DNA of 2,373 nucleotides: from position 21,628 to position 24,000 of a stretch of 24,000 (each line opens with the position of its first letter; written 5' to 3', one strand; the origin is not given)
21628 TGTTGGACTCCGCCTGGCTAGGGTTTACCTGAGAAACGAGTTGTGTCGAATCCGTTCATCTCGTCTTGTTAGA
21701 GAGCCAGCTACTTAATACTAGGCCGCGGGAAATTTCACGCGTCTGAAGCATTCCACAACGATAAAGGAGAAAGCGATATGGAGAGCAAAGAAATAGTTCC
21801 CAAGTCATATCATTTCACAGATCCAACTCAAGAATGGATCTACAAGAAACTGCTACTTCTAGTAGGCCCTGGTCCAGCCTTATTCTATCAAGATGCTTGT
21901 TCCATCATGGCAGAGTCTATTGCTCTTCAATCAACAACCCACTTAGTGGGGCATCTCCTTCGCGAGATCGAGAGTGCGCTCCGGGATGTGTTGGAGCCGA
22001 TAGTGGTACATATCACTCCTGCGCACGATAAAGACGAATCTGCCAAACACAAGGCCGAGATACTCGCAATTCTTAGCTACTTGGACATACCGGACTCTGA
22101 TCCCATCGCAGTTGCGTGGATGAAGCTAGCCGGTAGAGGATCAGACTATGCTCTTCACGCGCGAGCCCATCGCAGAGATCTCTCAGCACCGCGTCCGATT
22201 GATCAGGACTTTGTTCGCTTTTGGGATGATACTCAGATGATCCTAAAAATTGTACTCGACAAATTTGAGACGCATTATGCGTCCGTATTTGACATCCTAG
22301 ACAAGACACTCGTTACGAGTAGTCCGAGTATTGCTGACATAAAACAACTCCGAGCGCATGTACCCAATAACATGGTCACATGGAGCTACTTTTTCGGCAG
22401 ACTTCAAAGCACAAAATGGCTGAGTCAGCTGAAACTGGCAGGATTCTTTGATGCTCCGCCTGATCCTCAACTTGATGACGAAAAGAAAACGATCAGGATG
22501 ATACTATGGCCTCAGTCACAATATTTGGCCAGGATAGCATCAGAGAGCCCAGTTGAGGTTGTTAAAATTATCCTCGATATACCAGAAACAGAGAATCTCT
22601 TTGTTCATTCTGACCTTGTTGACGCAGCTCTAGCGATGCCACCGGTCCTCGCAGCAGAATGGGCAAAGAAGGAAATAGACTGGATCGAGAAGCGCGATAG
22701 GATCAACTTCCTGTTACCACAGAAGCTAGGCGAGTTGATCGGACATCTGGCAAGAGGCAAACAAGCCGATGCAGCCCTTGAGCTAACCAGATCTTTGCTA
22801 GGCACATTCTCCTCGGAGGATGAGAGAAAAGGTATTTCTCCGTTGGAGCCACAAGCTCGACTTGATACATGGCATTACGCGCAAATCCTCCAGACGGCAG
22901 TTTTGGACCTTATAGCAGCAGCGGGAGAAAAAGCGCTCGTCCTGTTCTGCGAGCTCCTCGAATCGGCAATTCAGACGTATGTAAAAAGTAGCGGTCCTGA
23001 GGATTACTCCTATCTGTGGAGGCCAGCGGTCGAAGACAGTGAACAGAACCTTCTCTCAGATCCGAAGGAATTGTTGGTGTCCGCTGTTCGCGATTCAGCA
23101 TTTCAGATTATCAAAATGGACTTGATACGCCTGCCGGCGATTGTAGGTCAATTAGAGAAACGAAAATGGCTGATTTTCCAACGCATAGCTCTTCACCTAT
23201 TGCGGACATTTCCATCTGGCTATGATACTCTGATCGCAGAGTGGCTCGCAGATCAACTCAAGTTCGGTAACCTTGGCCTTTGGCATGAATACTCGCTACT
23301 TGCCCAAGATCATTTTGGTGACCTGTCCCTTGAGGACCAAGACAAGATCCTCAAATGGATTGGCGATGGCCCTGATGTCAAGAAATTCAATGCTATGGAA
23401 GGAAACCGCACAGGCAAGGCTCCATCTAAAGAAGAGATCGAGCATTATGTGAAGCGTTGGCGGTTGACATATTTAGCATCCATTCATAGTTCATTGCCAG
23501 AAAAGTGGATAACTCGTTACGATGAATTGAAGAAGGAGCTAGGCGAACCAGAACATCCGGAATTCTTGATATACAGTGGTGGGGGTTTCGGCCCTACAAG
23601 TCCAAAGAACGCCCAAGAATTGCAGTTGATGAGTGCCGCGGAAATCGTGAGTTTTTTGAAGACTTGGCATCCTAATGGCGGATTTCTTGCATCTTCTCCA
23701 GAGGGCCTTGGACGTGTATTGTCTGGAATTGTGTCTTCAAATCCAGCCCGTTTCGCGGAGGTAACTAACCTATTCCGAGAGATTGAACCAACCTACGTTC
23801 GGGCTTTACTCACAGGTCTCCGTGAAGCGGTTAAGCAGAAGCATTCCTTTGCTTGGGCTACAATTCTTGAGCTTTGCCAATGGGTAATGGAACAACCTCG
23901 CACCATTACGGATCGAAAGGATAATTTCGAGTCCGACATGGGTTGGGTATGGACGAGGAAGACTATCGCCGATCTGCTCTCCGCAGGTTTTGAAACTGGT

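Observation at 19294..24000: Low-G+C island with an uncharacterised three-gene module (AAA+-wHTH ATPase, small ORF, giant helical protein)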

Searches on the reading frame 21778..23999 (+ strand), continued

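Call 64: search_protein_families(library=pfam, proteins=[L015:2227-2916:+, L034:908-1687:+, L039:7092-8081:+, L041:7392-8111:+, L072:5091-7160:+, L014:3635-4561:+, L061:6937-7965:+, L013:6684-7406:+, L011:1022-1747:+, L057:7105-7998:+], max_evalue=0.05)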
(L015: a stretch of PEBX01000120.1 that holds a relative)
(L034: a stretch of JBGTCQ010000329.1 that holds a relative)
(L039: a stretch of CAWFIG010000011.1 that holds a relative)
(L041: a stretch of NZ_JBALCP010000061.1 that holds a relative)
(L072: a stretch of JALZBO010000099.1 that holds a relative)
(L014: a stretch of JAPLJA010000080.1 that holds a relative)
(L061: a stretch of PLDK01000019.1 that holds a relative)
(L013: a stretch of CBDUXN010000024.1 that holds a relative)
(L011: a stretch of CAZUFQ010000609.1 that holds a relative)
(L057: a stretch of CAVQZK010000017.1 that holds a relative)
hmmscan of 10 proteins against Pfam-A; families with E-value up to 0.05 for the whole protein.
L015:2227-2916:+ (230 aa): 0 families

L034:908-1687:+ (260 aa): 0 families

L039:7092-8081:+ (330 aa): 1 family
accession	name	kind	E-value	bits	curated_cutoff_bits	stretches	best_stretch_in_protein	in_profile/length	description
PF18165.6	pP_pnuc_1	-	0.006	16.7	26.3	1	123-157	7-41/133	Predicted pPIWI-associating nuclease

L041:7392-8111:+ (240 aa): 0 families

L072:5091-7160:+ (690 aa): 2 families
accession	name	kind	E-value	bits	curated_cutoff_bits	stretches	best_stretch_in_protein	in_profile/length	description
PF03190.21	Thioredox_DsbH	-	7.6e-60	202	27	1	10-170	2-162/163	Protein of unknown function, DUF255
PF13899.12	Thioredoxin_7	-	4.2e-09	36.8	27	1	29-119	1-83/83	Thioredoxin-like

L014:3635-4561:+ (309 aa): 1 family
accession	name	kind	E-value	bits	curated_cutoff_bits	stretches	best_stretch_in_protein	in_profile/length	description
PF13289.12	SIR2_2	-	1.1e-12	48.7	24.5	1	103-245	2-132/141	SIR2-like domain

L061:6937-7965:+ (343 aa): 1 family
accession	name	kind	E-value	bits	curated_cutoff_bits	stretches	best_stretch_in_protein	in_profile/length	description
PF13289.12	SIR2_2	-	1.9e-17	64.1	24.5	1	134-277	2-136/141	SIR2-like domain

L013:6684-7406:+ (241 aa): 2 families
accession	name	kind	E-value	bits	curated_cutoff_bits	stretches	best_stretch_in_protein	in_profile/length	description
PF18165.6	pP_pnuc_1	-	0.0077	16.3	26.3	1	44-82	6-42/133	Predicted pPIWI-associating nuclease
PF20042.4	DUF6444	-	0.049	14.7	27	0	78-115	14-48/85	Family of unknown function (DUF6444)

L011:1022-1747:+ (242 aa): 0 families

L057:7105-7998:+ (298 aa): 1 family
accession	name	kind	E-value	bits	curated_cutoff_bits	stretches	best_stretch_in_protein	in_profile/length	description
PF18165.6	pP_pnuc_1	-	0.014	15.5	26.3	1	109-147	3-41/133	Predicted pPIWI-associating nuclease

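Call 69: search_protein_families(library=ncbifam, proteins=[L001:13411-14256:+, L001:14617-15399:-, L001:15575-15997:-, L001:16204-17583:+, P0001, L001:14391-14579:-, L013:6684-7406:+, L011:1022-1747:+], max_evalue=0.1)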
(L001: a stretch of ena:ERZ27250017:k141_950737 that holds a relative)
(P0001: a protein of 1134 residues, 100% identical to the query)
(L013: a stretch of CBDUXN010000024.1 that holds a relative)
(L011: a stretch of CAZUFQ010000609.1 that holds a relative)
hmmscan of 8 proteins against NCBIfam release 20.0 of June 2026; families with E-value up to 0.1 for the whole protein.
L001:13411-14256:+ (282 aa): 0 families

L001:14617-15399:- (260 aa): 1 family
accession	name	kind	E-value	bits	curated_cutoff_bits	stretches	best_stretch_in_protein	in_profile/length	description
TIGR03001.1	Sig-70_gmx1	subfamily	0.02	14.2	154.6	1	111-202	107-197/244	RNA polymerase sigma-70 factor, Myxococcales family 1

L001:15575-15997:- (140 aa): 2 families
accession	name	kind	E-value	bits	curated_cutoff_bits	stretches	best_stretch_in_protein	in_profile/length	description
TIGR04459.1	TisB_tox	equivalog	0.0045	16.7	38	1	105-116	14-25/29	type I toxin-antitoxin system toxin TisB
NF011340.0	PRK14754.1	equivalog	0.0061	16.6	53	1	105-116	14-25/29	type I toxin-antitoxin system toxin TisB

L001:16204-17583:+ (460 aa): 2 families
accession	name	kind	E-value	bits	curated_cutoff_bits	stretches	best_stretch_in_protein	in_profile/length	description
TIGR02543.1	List_Bact_rpt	repeat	0.068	13.5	20.95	0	395-430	6-43/44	TIGR02543 family repeat protein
NF051874.1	PVV_CTERM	equivalog_domain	0.088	12.6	27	0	435-457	10-33/38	PVV-CTERM domain-containing choice-of-anchor G protein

P0001 (1134 aa): 2 families
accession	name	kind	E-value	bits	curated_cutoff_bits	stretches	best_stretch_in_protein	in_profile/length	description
NF041818.1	Dsr1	equivalog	9.5e-06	23.6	1400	1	402-627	606-834/1263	anti-phage defense-associated sirtuin Dsr1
NF038404.1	perm_prefix_2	domain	0.041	14.1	35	0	905-926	25-46/62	permease prefix domain 2-containing transporter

L001:14391-14579:- (62 aa): 0 families

L013:6684-7406:+ (241 aa): 0 families

L011:1022-1747:+ (242 aa): 0 families

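Call 70: search_solved_structures(query=L001:13411-14256:+, max_evalue=10)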
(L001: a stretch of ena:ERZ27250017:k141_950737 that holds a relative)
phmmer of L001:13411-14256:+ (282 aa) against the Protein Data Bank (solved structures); distinct sequences matched with E-value up to 10: 0.

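Call 77: search_protein_families(library=padloc, alignment_id=A6, max_evalue=0.00001)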
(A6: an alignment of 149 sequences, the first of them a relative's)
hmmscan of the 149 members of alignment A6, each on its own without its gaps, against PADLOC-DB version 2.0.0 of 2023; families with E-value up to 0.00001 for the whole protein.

A. member 1, L005:6727-7998:+ (424 aa): 65 families (the best 25 are shown)
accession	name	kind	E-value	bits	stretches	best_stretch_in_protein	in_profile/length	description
PDLC03184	Specificity_I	-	4.3e-54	182.1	1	50-253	8-200/554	Type I specificity subunit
PDLC03194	Specificity_I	-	9e-40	134.9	2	27-191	180-342/391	Type I specificity subunit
PDLC03114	Specificity_I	-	2.2e-38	130.3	1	63-221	209-364/410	Type I specificity subunit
PDLC04137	mad5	-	4e-36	123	2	48-235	203-390/392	mads_5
PDLC03107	Specificity_I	-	5.5e-35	119.2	2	53-268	2-214/392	Type I specificity subunit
PDLC03099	Specificity_I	-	1.4e-34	117.9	2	249-400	4-153/405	Type I specificity subunit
PDLC03122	Specificity_I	-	4.8e-34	115.9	1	63-252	12-194/387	Type I specificity subunit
PDLC03162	Specificity_I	-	2.1e-33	113.8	1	49-424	3-414/431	Type I specificity subunit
PDLC03079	Specificity_I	-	2.5e-29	100.7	2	45-257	21-228/470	Type I specificity subunit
PDLC03138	Specificity_I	-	6.1e-27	92.7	1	64-189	313-436/485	Type I specificity subunit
PDLC03076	Specificity_I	-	1.3e-26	91.9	1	47-215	64-230/488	Type I specificity subunit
PDLC03068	Specificity_I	-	1.4e-24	85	2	249-405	224-376/403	Type I specificity subunit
PDLC03089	Specificity_I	-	2.7e-23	80.8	2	52-213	3-168/446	Type I specificity subunit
PDLC03160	Specificity_I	-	7.3e-22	76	1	244-412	207-368/386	Type I specificity subunit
PDLC03115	Specificity_I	-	1.6e-21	74.4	2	248-424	6-178/462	Type I specificity subunit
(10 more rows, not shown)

B. families by the number of members that match (of 149 scanned): 574 families (the first 25 are shown)
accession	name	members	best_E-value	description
PDLC03108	Specificity_I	6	2.9e-58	Type I specificity subunit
PDLC03098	Specificity_I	6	2.1e-54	Type I specificity subunit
PDLC03101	Specificity_I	6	1.9e-47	Type I specificity subunit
PDLC03072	Specificity_I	6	4.7e-46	Type I specificity subunit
PDLC04137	mad5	6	1.7e-45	mads_5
PDLC03100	Specificity_I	6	4.6e-43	Type I specificity subunit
PDLC03089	Specificity_I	6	2.3e-42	Type I specificity subunit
PDLC03178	Specificity_I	6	4.1e-42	Type I specificity subunit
PDLC03068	Specificity_I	6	4.9e-42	Type I specificity subunit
PDLC03107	Specificity_I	6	8.5e-42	Type I specificity subunit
PDLC03194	Specificity_I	6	9e-40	Type I specificity subunit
PDLC03169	Specificity_I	6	1.1e-39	Type I specificity subunit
PDLC03099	Specificity_I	6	2.9e-38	Type I specificity subunit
PDLC03086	Specificity_I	6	3.8e-38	Type I specificity subunit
PDLC03069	Specificity_I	6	3.9e-38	Type I specificity subunit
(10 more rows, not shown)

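Call 79: search_dna_similar(query=P0001, collection=plasmids, mode=protein, max_rows=15)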
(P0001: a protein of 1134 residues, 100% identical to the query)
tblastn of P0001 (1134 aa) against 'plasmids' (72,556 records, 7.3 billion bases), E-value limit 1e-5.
Records with a match: 27; places in all: 27; records where one place covers at least 80% of the query: 3.
Best place of each record, by identity: <60% 27.
By first word of the organism name: Bacillus 13; Legionella 3; Haloferax 3; Streptomyces 1; Halapricum 1; Halobiforma 1; halophilic 1; Halocatena 1; Natronorubrum 1; Vibrio 1; and 1 more.
By predicted mobility (MOB-suite, as given by PLSDB): non-mobilizable 23; conjugative 3; mobilizable 1.
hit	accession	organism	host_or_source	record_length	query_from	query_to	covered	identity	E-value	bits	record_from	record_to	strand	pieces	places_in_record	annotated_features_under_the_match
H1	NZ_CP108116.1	Streptomyces sp. NBC_00212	-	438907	30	1133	97%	27.4%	1e-88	323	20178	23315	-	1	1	hypothetical protein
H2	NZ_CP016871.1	Legionella pneumophila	industrial building air scrubber liquid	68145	197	1129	82%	24.6%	3e-47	254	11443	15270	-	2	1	hypothetical protein | IS3 family transposase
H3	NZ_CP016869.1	Legionella pneumophila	clinical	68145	197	1129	82%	24.6%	3e-47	254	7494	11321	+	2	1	hypothetical protein | IS3 family transposase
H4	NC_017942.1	Haloferax mediterranei ATCC 33500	-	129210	151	1041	79%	23.2%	3e-29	134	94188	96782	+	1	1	hypothetical protein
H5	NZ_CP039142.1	Haloferax mediterranei ATCC 33500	Cell culture,Spain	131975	151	1041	79%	23.2%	3e-29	134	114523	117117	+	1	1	hypothetical protein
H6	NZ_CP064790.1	Halapricum desulfuricans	Baskunchak hypersaline lake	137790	271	1131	76%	22.5%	9e-23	113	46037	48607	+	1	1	AAA family ATPase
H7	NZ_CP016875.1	Legionella pneumophila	Glomma River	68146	314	1129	72%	23.6%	4e-46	189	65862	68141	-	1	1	none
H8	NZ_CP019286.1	Halobiforma lacisalsi AJ5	Ayakekumsalt Lake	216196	172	1009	74%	22.8%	2e-28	132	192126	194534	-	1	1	ATP-binding protein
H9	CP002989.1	halophilic archaeon DL31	-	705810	204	1004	71%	22.8%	2e-27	129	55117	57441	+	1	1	hypothetical protein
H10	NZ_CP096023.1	Halocatena salina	cell culture,sediment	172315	245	971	64%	24.4%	3e-25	122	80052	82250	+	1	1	ATP-binding protein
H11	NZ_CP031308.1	Natronorubrum bangense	Cell culture,The Bange salt-alkaline ...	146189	270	1001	65%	23.0%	2e-28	132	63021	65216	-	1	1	ATP-binding protein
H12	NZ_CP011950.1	Haloferax gibbonsii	whole genome,saline saltern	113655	249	1004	67%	21.5%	7e-21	107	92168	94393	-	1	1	AAA family ATPase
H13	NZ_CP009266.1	Vibrio coralliilyticus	-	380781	382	881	44%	23.1%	3e-10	72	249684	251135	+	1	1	hypothetical protein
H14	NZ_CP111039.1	Haladaptatus caseinilyticus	cell culture,sediment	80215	466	917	40%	23.8%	2e-21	108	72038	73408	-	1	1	hypothetical protein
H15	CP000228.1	Bacillus cereus Q1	-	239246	611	873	23%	23.1%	1e-6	61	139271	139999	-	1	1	pXO1-13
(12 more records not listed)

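Call 80: get_annotated_region(hit=H8, flank=5000)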
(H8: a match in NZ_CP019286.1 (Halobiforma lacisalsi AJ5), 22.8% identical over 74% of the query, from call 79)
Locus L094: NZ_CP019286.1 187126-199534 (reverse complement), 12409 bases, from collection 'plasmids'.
description: Halobiforma lacisalsi AJ5 plasmid pHLAJ5I, complete sequence
organism: Halobiforma lacisalsi AJ5 (NCBI taxid 358396)
taxonomy: Archaea; Euryarchaeota; Halobacteria; Halobacteriales; Natrialbaceae; Halobiforma; Halobiforma lacisalsi; Halobiforma lacisalsi AJ5
host: -; source: Ayakekumsalt Lake; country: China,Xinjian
typing (MOB-suite, as given by PLSDB): non-mobilizable; mating-pair formation MPF_T
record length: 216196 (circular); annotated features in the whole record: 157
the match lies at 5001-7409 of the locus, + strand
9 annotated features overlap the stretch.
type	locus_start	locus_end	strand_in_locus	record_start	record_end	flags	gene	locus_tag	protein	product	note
CDS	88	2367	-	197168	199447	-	-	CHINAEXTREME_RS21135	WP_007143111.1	MBL fold metallo-hydrolase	-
CDS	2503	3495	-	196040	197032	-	-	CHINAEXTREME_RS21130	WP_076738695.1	transposase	-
CDS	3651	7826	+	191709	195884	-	-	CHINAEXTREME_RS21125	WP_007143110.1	ATP-binding protein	-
CDS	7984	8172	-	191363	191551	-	-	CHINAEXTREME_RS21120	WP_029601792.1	hypothetical protein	-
CDS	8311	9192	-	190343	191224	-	-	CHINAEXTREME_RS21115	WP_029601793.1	hypothetical protein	-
CDS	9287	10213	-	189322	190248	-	-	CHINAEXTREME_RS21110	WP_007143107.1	transcription initiation factor IIB family protein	-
CDS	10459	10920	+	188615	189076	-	-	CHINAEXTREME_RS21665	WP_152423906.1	hypothetical protein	-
CDS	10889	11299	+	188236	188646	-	-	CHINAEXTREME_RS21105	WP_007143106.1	hypothetical protein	-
CDS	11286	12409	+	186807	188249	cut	-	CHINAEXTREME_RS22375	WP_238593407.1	hypothetical protein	-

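Call 81: get_annotated_region(hit=H1, flank=5000)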
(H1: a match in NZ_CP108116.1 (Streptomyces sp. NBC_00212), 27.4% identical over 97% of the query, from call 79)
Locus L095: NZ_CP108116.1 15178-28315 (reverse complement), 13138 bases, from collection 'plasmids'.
description: Streptomyces sp. NBC_00212 plasmid unnamed1, complete sequence
organism: Streptomyces sp. NBC_00212 (NCBI taxid 2975684)
taxonomy: Bacteria; Actinomycetota; Actinomycetes; Kitasatosporales; Streptomycetaceae; Streptomyces; Streptomyces sp. NBC 00212
host: -; source: -; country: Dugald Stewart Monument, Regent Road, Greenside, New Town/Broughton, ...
typing (MOB-suite, as given by PLSDB): non-mobilizable
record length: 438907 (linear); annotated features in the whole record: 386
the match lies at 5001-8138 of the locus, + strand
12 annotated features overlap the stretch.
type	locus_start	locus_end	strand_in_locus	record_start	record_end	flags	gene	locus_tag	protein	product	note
CDS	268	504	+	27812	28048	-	-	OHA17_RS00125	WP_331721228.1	recombinase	-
CDS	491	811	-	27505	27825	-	-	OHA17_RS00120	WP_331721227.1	hypothetical protein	-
CDS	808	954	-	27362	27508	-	-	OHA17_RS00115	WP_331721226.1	hypothetical protein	-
CDS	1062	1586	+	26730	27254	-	-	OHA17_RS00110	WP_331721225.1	hypothetical protein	-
CDS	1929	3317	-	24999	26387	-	-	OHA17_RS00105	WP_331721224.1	ATP-binding protein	-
CDS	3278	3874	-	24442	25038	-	-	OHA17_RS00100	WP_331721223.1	ATP-binding protein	-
CDS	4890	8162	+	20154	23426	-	-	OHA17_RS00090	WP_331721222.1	hypothetical protein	-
CDS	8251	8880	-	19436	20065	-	-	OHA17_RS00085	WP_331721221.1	hypothetical protein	-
CDS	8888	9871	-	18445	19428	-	-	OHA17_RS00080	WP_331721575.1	TniB family NTP-binding protein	-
CDS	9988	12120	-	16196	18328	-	-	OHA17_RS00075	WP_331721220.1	Mu transposase C-terminal domain-containing protein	-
CDS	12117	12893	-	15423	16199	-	-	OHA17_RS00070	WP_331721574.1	TnsA-like heteromeric transposase endonuclease subunit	-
CDS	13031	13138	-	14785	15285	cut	-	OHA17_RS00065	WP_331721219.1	hypothetical protein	-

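Call 96: search_dna_similar(query=L001:13411-14256:+, collection=plasmids, mode=protein, max_evalue=0.001, max_rows=10)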
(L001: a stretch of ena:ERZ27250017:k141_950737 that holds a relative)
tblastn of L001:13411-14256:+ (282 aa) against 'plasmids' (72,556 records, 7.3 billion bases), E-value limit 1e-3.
No match.
